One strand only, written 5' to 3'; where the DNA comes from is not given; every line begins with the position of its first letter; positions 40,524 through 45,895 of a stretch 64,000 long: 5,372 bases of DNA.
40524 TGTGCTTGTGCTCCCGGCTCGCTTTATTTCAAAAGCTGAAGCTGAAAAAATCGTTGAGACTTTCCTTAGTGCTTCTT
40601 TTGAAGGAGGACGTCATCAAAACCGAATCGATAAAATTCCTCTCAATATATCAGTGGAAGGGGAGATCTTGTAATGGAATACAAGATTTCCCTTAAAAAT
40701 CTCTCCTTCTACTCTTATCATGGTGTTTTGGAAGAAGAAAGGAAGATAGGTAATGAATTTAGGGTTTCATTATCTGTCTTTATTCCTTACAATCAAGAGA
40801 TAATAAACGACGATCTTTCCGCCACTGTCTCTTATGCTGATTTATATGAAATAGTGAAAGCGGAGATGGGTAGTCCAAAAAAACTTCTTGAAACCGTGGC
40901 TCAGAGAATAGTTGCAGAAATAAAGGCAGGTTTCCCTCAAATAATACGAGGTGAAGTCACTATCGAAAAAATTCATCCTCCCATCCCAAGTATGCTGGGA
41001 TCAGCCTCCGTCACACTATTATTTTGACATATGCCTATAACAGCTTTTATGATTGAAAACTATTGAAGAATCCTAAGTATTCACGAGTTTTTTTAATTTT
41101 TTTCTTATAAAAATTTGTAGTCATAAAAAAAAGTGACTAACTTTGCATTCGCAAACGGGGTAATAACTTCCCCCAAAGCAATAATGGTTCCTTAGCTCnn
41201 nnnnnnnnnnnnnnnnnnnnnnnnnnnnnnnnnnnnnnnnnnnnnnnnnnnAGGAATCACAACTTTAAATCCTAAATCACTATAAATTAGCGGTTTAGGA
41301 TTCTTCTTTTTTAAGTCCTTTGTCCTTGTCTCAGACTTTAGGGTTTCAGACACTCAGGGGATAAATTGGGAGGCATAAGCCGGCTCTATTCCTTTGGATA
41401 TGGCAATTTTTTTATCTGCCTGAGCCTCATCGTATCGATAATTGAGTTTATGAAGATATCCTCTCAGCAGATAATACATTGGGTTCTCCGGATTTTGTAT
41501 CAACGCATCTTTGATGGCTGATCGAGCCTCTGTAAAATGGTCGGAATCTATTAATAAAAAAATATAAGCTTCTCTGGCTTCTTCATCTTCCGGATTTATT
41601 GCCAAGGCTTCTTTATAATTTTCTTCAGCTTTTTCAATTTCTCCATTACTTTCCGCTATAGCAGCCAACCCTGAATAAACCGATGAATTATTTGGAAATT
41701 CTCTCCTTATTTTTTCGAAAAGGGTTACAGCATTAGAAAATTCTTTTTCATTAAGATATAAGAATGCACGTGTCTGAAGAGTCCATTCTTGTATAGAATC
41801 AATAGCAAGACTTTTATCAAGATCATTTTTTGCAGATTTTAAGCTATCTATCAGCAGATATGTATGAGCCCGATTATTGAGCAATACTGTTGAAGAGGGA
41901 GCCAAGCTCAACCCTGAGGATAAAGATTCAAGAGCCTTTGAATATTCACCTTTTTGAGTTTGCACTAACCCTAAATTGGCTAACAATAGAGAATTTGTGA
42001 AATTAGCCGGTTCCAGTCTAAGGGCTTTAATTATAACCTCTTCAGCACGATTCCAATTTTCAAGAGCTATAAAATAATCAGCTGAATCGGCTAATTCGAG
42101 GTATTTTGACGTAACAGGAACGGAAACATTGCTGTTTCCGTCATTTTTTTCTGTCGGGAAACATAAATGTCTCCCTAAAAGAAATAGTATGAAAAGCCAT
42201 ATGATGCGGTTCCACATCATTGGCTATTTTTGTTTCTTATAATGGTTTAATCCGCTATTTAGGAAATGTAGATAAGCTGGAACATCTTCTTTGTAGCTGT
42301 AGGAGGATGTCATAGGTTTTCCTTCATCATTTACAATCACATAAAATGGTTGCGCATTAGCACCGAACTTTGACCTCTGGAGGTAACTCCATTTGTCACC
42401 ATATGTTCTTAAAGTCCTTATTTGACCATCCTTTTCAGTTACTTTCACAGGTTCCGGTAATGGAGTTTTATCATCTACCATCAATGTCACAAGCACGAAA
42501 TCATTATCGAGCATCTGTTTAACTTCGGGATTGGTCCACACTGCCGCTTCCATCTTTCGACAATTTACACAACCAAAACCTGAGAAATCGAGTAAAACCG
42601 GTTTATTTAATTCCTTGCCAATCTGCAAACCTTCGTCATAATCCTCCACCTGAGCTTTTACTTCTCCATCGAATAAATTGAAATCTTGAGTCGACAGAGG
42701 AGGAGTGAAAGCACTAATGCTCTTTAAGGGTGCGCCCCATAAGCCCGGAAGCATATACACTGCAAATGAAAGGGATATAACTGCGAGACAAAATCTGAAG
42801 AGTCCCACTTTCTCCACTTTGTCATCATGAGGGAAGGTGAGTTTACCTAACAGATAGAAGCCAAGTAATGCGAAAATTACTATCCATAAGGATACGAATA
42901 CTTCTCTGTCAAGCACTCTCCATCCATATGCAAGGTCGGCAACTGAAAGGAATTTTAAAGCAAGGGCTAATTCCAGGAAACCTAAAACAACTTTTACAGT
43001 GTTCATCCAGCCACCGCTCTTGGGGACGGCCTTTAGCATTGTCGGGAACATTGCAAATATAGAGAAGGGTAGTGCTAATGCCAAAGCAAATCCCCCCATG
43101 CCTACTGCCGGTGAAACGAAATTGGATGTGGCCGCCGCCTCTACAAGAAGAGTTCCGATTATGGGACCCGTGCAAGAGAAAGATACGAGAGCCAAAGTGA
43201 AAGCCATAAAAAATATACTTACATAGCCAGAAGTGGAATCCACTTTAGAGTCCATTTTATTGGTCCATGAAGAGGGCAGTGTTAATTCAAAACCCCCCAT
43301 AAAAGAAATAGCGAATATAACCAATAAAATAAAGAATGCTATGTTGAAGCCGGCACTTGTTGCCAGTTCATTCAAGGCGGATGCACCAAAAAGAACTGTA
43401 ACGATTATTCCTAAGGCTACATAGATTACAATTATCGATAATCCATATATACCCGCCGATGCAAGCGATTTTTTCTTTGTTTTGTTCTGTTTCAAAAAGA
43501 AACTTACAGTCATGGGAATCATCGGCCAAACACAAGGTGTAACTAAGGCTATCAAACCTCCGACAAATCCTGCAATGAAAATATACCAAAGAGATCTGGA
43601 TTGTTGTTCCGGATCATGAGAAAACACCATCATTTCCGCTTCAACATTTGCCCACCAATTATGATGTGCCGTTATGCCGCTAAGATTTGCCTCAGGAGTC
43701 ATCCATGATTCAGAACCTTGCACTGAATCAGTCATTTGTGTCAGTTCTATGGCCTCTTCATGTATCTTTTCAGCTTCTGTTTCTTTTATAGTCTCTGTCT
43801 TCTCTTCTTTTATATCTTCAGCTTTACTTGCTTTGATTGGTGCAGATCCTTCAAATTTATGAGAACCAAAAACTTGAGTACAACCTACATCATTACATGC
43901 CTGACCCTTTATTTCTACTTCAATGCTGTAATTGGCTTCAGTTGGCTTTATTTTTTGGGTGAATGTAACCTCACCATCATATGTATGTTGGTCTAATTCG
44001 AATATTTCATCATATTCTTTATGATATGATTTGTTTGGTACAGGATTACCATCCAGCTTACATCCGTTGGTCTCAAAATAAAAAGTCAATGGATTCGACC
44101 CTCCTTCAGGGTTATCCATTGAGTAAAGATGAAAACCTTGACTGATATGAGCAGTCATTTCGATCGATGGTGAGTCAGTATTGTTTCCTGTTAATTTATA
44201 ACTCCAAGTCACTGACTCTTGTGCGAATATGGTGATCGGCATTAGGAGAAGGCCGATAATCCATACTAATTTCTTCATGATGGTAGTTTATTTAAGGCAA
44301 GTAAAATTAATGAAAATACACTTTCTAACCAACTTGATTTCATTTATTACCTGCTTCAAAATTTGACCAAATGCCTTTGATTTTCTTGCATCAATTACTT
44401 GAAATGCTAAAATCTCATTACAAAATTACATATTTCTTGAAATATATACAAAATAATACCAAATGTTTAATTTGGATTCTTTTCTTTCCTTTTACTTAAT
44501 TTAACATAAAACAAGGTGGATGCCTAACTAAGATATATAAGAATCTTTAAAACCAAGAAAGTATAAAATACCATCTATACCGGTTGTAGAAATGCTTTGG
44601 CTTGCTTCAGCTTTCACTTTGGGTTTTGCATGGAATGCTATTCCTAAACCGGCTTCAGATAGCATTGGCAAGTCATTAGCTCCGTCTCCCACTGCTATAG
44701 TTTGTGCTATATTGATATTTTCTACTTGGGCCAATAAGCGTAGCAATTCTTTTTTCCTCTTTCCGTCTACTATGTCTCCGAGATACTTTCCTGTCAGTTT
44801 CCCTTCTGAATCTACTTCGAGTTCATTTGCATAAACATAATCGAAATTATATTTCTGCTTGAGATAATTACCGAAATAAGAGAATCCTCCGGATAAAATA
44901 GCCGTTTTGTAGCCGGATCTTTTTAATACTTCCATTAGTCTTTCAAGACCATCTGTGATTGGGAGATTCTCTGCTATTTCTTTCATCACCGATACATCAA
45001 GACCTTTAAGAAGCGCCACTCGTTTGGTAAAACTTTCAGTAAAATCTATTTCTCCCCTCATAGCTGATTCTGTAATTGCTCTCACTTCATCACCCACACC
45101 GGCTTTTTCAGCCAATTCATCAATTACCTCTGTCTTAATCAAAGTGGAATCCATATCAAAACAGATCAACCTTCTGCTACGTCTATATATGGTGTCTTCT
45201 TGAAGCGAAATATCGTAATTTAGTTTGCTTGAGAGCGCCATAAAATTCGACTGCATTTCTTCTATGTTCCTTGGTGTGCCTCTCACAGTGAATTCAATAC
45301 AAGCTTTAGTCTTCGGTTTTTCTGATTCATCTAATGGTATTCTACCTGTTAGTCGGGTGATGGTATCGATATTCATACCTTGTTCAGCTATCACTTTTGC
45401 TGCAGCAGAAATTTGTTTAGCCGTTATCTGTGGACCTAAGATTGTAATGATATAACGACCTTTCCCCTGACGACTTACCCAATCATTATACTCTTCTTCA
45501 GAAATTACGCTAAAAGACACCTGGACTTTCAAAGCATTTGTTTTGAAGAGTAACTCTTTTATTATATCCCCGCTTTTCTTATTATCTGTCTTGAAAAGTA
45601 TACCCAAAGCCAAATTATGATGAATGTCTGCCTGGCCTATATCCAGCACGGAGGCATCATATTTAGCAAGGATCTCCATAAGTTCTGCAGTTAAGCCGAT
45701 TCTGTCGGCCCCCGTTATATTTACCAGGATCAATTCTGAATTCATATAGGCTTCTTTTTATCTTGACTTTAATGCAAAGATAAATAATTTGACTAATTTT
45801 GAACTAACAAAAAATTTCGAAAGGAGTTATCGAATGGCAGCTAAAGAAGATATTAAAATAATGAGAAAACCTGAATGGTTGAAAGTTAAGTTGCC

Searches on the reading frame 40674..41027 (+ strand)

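Call 6: search_protein_families(library=pfam, proteins=[window:40674-41027:+], max_evalue=0.01)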
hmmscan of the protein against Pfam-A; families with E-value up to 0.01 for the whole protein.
window:40674-41027:+ (117 aa): 1 family
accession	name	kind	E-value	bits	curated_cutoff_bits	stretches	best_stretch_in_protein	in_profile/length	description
PF02152.23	FolB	-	1e-29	103.7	31.8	1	5-115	1-112/113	Dihydroneopterin aldolase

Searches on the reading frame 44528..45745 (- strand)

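Call 6: search_protein_families(library=pfam, proteins=[window:44528-45745:-], max_evalue=0.01)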
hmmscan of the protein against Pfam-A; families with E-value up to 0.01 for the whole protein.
window:44528-45745:- (405 aa): 8 families
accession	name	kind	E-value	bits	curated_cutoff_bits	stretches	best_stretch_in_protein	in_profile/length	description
PF00702.32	Hydrolase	-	1.8e-23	84.4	26.4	1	192-366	2-191/191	haloacid dehalogenase-like hydrolase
PF13740.12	ACT_6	-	2.5e-23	82.2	23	1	4-78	1-75/76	ACT domain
PF12710.13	HAD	-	4.9e-21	76.4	27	1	195-362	2-188/189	haloacid dehalogenase-like hydrolase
PF08282.18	Hydrolase_3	-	1.5e-13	51.5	20.9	1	328-397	185-255/255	haloacid dehalogenase-like hydrolase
PF21086.3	ACT_PSP_2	-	2.3e-07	31.2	24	1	99-181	4-76/77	ACT domain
PF06888.18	Put_Phosphatase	-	5.2e-07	29.7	27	1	193-359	2-182/234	Putative Phosphatase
PF01842.31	ACT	-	0.00018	21.7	27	0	8-64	3-60/66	ACT domain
PF13419.12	HAD_2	-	0.0014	19.2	23.8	0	194-286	1-103/178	Haloacid dehalogenase-like hydrolase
